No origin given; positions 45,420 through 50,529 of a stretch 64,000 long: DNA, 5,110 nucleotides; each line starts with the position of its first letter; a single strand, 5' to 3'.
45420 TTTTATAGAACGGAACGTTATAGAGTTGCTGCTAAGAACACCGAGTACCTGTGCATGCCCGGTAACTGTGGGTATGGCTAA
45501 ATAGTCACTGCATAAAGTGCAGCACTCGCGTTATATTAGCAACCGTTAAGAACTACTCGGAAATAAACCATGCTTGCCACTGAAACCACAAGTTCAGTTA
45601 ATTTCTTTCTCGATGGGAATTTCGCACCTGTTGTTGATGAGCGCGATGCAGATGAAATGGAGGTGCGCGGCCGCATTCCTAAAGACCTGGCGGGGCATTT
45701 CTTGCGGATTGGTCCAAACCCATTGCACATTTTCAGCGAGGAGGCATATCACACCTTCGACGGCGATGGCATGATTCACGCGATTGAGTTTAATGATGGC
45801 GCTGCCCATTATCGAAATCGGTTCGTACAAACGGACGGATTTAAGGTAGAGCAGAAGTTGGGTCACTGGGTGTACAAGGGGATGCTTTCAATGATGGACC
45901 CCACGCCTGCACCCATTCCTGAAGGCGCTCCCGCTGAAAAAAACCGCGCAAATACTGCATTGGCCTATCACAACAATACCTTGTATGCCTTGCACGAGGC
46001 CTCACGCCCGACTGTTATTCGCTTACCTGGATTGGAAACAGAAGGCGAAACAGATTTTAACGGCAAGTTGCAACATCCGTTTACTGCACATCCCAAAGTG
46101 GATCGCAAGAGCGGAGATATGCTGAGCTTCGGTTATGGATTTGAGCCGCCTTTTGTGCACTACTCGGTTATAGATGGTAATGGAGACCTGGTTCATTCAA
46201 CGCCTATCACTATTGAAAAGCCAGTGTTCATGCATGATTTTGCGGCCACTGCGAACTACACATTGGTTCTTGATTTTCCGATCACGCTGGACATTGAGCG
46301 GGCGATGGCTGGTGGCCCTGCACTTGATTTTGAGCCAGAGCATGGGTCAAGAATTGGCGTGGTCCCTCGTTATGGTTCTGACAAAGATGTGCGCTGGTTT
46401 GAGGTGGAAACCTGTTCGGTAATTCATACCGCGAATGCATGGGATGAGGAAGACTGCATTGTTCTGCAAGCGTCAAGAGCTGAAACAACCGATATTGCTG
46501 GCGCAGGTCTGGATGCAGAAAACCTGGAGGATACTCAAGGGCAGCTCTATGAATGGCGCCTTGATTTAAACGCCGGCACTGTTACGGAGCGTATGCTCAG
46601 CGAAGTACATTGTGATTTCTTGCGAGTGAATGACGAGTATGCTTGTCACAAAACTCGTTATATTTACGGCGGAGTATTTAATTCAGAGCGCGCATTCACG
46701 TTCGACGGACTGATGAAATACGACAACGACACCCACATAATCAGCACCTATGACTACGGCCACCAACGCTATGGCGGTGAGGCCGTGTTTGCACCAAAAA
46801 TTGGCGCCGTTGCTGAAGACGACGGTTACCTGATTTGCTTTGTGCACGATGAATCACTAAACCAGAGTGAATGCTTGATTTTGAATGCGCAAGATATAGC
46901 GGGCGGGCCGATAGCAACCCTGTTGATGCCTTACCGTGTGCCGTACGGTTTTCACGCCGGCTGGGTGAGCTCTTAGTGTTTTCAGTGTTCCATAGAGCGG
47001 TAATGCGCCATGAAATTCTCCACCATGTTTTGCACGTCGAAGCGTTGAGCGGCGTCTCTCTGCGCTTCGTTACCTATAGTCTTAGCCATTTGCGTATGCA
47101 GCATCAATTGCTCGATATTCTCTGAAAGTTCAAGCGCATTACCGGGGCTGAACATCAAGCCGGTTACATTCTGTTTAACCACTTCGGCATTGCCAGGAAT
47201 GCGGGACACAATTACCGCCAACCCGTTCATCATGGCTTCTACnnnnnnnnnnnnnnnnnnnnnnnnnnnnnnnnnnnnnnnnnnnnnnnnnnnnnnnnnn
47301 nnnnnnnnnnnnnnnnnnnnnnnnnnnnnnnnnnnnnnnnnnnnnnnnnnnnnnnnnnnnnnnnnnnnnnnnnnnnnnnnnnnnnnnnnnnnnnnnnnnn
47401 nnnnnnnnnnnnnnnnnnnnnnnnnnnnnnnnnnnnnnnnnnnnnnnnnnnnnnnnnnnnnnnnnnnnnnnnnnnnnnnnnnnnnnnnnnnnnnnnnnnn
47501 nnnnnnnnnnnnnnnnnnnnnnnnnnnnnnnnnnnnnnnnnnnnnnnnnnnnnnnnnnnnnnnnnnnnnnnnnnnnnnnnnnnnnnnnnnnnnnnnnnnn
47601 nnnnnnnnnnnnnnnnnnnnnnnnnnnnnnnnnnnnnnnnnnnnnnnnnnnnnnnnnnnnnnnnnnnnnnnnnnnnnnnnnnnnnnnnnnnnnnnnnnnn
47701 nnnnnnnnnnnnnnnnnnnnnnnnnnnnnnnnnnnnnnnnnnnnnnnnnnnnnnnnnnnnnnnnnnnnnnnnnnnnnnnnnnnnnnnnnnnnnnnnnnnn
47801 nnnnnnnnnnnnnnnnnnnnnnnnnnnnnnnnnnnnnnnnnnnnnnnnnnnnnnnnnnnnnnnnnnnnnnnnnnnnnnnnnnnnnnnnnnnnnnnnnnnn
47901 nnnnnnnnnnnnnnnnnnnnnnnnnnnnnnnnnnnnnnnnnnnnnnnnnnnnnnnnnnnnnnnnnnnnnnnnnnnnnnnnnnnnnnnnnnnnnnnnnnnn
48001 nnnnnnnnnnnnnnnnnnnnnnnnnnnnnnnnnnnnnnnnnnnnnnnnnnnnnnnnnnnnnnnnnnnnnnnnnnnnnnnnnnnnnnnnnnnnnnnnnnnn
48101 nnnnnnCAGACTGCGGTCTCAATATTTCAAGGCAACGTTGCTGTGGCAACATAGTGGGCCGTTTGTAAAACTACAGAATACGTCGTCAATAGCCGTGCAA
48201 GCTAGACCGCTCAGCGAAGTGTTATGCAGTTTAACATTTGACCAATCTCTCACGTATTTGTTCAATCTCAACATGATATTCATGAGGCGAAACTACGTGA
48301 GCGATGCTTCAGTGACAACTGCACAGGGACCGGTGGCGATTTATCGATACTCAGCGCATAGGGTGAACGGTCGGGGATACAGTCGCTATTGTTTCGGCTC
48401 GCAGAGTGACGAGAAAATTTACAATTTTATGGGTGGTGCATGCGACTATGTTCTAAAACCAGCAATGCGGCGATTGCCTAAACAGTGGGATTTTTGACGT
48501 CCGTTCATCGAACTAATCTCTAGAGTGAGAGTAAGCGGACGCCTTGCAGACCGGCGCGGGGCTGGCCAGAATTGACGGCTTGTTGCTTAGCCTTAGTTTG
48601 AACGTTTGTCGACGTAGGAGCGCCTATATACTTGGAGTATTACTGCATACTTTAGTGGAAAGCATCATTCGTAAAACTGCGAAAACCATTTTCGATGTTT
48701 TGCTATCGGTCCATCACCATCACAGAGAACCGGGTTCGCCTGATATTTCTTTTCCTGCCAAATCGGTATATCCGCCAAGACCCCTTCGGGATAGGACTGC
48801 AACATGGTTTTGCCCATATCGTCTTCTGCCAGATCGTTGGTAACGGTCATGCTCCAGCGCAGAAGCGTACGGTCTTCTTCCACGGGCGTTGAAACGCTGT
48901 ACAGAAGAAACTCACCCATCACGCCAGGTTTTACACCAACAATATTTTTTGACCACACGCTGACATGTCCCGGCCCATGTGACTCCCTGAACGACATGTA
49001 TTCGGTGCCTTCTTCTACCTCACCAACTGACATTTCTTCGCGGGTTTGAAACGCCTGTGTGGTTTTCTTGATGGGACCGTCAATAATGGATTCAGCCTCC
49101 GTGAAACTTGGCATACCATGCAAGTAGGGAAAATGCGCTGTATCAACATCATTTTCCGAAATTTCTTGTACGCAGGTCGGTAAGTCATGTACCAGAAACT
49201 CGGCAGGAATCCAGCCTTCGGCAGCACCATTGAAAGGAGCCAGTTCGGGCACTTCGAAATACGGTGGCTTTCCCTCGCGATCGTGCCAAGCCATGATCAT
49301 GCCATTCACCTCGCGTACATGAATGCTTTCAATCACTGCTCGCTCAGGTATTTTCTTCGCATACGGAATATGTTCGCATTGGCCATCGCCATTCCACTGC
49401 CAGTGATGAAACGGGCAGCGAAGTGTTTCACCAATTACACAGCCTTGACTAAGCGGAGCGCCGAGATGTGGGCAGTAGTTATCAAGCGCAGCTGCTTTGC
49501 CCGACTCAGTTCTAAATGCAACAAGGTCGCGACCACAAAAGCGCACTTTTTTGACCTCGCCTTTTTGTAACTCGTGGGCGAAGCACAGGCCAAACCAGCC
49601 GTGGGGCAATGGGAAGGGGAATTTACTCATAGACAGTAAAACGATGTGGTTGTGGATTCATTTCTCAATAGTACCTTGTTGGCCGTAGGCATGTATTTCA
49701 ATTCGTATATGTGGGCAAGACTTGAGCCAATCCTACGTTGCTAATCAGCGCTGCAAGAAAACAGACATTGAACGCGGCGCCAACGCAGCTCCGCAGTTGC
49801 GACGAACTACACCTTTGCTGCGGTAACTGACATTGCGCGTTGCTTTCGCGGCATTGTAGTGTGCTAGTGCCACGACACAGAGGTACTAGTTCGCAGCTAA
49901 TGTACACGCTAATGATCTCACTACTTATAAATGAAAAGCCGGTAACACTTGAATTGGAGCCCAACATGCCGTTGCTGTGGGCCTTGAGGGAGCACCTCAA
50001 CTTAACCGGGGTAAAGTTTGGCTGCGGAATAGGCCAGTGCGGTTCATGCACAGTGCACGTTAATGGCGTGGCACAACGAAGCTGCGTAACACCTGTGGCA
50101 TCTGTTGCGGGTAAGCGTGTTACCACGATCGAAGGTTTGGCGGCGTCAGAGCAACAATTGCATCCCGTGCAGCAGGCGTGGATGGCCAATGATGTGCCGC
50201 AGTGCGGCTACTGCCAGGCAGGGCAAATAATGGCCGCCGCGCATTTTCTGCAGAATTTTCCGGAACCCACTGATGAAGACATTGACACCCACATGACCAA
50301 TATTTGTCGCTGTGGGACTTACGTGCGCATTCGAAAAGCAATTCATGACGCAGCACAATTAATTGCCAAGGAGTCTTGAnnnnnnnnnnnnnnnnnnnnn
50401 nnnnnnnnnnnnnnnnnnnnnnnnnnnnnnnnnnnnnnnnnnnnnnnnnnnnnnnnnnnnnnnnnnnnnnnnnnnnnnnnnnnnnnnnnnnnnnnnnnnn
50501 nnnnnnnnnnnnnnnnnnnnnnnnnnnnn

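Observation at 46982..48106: Glycosyltransferase split by a single in-frame UAG exactly in the conserved EG...EAM core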

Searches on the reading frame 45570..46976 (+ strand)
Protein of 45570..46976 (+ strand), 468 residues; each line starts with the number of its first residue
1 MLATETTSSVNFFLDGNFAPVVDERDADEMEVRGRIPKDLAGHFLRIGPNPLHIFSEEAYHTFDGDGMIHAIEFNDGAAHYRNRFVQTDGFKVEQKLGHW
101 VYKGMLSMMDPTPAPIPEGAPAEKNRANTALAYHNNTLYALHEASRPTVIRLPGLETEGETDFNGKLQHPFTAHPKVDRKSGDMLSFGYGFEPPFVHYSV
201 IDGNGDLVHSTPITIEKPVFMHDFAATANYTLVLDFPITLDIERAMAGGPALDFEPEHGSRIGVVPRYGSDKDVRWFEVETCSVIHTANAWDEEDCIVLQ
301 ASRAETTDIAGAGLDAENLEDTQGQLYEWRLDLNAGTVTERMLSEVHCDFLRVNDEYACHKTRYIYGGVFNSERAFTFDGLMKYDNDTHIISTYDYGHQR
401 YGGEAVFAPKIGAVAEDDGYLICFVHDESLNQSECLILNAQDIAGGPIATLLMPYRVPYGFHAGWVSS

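Call 27: search_protein_families(library=pfam, proteins=[window:45570-46976:+], max_evalue=0.00001)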
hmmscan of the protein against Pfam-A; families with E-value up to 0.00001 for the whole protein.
window:45570-46976:+ (468 aa): 1 family
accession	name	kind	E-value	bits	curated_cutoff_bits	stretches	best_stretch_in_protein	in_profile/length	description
PF03055.21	RPE65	-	1.3e-135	453.6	27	1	18-467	1-469/469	Retinal pigment epithelial membrane protein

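Call 42: find_encoding_contigs(protein=window:45570-46973:+, flank=4000, max_places=10)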
Protein window:45570-46973:+ (468 aa): 1 contig read that carries it; 1 place shown.
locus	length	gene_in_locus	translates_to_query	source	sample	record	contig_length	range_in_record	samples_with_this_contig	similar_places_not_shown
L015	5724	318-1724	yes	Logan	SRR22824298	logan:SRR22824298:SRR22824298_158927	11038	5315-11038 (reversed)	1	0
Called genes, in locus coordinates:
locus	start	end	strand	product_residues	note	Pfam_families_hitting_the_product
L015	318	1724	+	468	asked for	PF03055:RPE65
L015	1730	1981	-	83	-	PF00534:Glycos_transf_1, PF13692:Glyco_trans_1_4 (weak)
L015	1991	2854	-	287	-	PF13439:Glyco_transf_4, PF13579:Glyco_trans_4_4 (weak), PF00534:Glycos_transf_1, PF13692:Glyco_trans_1_4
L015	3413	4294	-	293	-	PF00355:Rieske, PF19298:KshA_C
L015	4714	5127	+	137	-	PF00111:Fer2 (weak), PF13085:Fer2_3 (weak), PF01799:Fer2_2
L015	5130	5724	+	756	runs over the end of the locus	PF20256:MoCoBD_2, PF01315:Ald_Xan_dh_C (faint), PF02738:MoCoBD_1, PF20256:MoCoBD_2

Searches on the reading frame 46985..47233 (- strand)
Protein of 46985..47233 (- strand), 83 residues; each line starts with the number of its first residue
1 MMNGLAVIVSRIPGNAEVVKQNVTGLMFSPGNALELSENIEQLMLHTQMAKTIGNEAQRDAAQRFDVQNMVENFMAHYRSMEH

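Call 33: find_encoding_contigs(protein=window:46985-47233:-, flank=3000, max_places=10)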
Protein window:46985-47233:- (83 aa): 1 contig read that carries it; 1 place shown.
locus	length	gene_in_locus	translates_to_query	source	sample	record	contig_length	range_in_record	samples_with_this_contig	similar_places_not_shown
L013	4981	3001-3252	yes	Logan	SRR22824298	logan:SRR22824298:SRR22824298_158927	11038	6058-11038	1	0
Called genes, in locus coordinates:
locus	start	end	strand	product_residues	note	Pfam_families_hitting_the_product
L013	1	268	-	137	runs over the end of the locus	PF00111:Fer2 (weak), PF13085:Fer2_3 (weak), PF01799:Fer2_2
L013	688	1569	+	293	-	PF00355:Rieske, PF19298:KshA_C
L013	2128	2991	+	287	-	PF13439:Glyco_transf_4, PF13579:Glyco_trans_4_4 (weak), PF00534:Glycos_transf_1, PF13692:Glyco_trans_1_4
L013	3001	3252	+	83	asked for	PF00534:Glycos_transf_1, PF13692:Glyco_trans_1_4 (weak)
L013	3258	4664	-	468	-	PF03055:RPE65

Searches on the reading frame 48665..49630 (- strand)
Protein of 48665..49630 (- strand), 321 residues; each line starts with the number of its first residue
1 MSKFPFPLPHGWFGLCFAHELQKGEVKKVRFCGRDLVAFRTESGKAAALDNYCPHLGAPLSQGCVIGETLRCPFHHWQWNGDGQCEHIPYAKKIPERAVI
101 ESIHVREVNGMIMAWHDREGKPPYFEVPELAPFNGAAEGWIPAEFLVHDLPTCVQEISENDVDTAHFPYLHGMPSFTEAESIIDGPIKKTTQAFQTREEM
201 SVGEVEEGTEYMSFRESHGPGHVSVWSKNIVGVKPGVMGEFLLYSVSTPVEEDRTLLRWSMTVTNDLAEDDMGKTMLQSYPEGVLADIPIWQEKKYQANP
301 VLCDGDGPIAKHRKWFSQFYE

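Call 27: search_protein_families(library=pfam, proteins=[window:48665-49630:-], max_evalue=0.00001)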
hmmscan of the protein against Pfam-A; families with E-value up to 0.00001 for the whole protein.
window:48665-49630:- (321 aa): 2 families
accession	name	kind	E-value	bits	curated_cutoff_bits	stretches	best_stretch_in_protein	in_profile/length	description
PF19298.5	KshA_C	-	1.9e-36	126.5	23.3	1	115-320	2-207/207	3-Ketosteroid 9alpha-hydroxylase C-terminal domain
PF00355.32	Rieske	-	1.2e-23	83.3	20.3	1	12-95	2-85/88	Rieske [2Fe-2S] domain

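Call 40: find_homologous_proteins(query=window:48668-49630:-, max_evalue=1e-60)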
Query window:48668-49630:- (321 aa): 203 proteins with E <= 1e-60 among 1871 candidates; the best 120 are listed.
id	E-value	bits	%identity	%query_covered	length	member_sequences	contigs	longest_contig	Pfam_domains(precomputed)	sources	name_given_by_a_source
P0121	4.7e-222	754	97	100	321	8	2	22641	PF00355.33,PF19298.6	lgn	-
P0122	3.6e-183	627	80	100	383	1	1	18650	PF00355.33,PF19298.6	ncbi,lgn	-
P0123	1.6e-162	559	73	100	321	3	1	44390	PF00355.33,PF19298.6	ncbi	ncbi:MAG: Rieske 2Fe-2S domain-containing protein [Pseudomonadales bacterium]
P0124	1.1e-158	546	70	100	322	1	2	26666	PF00355.33,PF19298.6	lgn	-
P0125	1.6e-158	545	69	100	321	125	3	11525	PF00355.33,PF19298.6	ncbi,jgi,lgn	ncbi:MAG: Rieske 2Fe-2S domain-containing protein [Myxococcota bacterium]|jgi:nitrite reductase/ring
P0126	1.6e-155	536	68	100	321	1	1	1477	PF00355.33,PF19298.6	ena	-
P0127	6.3e-155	534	67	100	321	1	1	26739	PF00355.33,PF19298.6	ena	-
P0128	7.4e-154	530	67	100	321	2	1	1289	PF00355.33,PF19298.6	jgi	jgi:phenylpropionate dioxygenase-like ring-hydroxylating dioxygenase large terminal subunit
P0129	9.5e-154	530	66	100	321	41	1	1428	PF00355.33,PF19298.6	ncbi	-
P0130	3.9e-153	528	67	100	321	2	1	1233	PF00355.33,PF19298.6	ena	-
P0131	2.7e-152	525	67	100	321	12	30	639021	PF00355.33,PF19298.6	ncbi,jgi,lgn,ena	-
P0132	3.7e-151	521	65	100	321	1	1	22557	PF00355.33,PF19298.6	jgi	jgi:nitrite reductase/ring-hydroxylating ferredoxin subunit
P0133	6.6e-151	520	66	100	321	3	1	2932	PF00355.33,PF19298.6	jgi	jgi:phenylpropionate dioxygenase-like ring-hydroxylating dioxygenase large terminal subunit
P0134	3.3e-148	512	64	100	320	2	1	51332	PF00355.33,PF19298.6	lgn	-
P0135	4.1e-148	511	64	100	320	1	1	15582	PF00355.33,PF19298.6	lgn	-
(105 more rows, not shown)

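Call 41: find_encoding_contigs(protein=window:48668-49546:-, flank=4000, max_places=10)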
Protein window:48668-49546:- (293 aa): 1 contig read that carries it; 1 place shown.
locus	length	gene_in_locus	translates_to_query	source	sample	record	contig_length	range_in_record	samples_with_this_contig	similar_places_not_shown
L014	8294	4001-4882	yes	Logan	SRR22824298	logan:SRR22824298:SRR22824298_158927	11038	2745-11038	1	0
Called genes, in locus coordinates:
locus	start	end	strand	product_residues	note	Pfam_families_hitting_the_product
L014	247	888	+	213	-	-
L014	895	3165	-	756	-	PF20256:MoCoBD_2, PF01315:Ald_Xan_dh_C (faint), PF02738:MoCoBD_1, PF20256:MoCoBD_2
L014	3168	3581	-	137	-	PF00111:Fer2 (weak), PF13085:Fer2_3 (weak), PF01799:Fer2_2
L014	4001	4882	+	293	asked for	PF00355:Rieske, PF19298:KshA_C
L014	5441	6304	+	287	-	PF13439:Glyco_transf_4, PF13579:Glyco_trans_4_4 (weak), PF00534:Glycos_transf_1, PF13692:Glyco_trans_1_4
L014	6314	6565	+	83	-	PF00534:Glycos_transf_1, PF13692:Glyco_trans_1_4 (weak)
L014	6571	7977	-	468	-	PF03055:RPE65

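Call 43: list_cluster_members(proteins=[P0121, P0001, P0006])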
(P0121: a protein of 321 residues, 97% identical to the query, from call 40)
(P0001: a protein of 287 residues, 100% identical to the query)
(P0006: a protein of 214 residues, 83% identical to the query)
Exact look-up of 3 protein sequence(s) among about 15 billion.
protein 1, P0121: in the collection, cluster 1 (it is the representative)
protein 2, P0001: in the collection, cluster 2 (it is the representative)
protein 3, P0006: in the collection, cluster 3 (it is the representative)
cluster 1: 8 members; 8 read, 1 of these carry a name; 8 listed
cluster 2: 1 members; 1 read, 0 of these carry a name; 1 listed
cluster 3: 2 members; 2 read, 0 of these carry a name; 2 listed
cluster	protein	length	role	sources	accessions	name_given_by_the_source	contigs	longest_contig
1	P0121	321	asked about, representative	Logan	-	-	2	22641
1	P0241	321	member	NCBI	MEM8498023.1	MAG: Rieske 2Fe-2S domain-containing protein [Pseudomonadota bacterium]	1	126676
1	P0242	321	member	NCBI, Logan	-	-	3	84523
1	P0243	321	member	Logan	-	-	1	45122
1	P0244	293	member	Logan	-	-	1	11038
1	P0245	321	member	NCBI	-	-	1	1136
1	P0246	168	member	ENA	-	-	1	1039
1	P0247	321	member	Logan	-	-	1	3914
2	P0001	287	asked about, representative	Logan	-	-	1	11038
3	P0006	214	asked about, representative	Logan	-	-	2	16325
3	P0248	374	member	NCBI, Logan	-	-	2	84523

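Call 44: find_encoding_contigs(protein=P0121, flank=4000, max_places=6)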
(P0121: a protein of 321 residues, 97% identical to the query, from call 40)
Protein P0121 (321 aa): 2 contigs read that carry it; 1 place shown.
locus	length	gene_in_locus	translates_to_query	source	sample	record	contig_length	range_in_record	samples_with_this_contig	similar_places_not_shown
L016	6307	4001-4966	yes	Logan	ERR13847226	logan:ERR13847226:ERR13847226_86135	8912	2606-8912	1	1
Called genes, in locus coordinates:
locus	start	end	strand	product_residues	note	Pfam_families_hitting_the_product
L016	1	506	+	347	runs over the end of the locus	PF00072:Response_reg, PF00211:Guanylate_cyc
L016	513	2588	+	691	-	PF00512:HisKA, PF02518:HATPase_c, PF00072:Response_reg, PF01627:Hpt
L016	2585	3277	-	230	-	PF00027:cNMP_binding, PF13545:HTH_Crp_2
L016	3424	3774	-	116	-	-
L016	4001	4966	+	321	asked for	PF00355:Rieske, PF19298:KshA_C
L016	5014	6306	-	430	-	?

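Call 45: find_encoding_contigs(protein=P0241, flank=4000, max_places=4)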
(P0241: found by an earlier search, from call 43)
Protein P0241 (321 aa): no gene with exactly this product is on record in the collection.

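Call 46: find_encoding_contigs(protein=P0243, flank=4000, max_places=4)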
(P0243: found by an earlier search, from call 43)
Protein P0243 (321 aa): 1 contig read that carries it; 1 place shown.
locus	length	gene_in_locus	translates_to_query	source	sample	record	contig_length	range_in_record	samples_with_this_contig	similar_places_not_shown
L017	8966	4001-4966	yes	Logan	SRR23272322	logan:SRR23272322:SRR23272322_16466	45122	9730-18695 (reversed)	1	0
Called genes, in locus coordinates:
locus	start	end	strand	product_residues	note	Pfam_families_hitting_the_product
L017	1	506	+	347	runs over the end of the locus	PF00072:Response_reg, PF00211:Guanylate_cyc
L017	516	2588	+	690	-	PF00512:HisKA, PF02518:HATPase_c, PF00072:Response_reg, PF01627:Hpt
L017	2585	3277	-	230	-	PF00027:cNMP_binding, PF13545:HTH_Crp_2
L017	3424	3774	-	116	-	-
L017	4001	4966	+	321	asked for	PF00355:Rieske, PF19298:KshA_C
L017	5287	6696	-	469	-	PF03055:RPE65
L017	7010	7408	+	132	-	PF03965:Penicillinase_R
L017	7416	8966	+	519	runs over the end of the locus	PF05569:Peptidase_M56, PF03544:TonB_C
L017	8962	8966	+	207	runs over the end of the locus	PF03544:TonB_C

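Call 49: find_encoding_contigs(protein=P0122, flank=5000, max_places=3)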
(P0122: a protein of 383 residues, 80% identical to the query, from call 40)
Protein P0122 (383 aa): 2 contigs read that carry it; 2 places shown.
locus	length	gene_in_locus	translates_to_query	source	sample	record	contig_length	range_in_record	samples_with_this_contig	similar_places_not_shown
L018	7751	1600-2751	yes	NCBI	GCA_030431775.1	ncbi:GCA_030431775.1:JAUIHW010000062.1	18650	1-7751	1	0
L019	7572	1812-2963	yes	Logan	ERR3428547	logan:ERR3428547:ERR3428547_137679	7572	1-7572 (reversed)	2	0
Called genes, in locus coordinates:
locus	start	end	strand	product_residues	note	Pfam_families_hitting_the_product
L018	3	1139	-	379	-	?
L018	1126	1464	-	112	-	PF12844:HTH_19, PF13560:HTH_31, PF01381:HTH_3, PF13413:HTH_25 (weak)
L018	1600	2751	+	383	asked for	PF00355:Rieske, PF19298:KshA_C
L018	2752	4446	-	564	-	PF00501:AMP-binding, PF23562:AMP-binding_C_3 (weak)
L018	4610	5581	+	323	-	PF00491:Arginase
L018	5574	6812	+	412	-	PF07690:MFS_1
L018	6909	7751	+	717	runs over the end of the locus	PF13336:AcetylCoA_hyd_C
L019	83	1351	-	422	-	PF13657:Couple_hipA (weak), PF07804:HipA_C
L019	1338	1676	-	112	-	PF12844:HTH_19, PF13560:HTH_31, PF01381:HTH_3, PF13413:HTH_25 (weak)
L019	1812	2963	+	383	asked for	PF00355:Rieske, PF19298:KshA_C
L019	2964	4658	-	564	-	PF00501:AMP-binding, PF23562:AMP-binding_C_3 (weak)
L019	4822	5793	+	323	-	PF00491:Arginase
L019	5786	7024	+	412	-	PF07690:MFS_1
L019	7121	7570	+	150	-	?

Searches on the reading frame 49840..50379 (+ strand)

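Call 27: search_protein_families(library=pfam, proteins=[window:49840-50379:+], max_evalue=0.00001)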
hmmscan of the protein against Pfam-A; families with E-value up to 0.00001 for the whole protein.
window:49840-50379:+ (179 aa): 3 families
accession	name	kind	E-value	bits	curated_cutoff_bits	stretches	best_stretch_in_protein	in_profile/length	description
PF01799.25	Fer2_2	-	1.4e-28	99.3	30.3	1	96-169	1-75/75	[2Fe-2S] binding domain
PF00111.32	Fer2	-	2.5e-09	37.4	21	1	30-76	3-49/77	2Fe-2S iron-sulfur cluster binding domain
PF13085.11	Fer2_3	-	9.4e-07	29.3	27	1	60-101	50-90/107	2Fe-2S iron-sulfur cluster binding domain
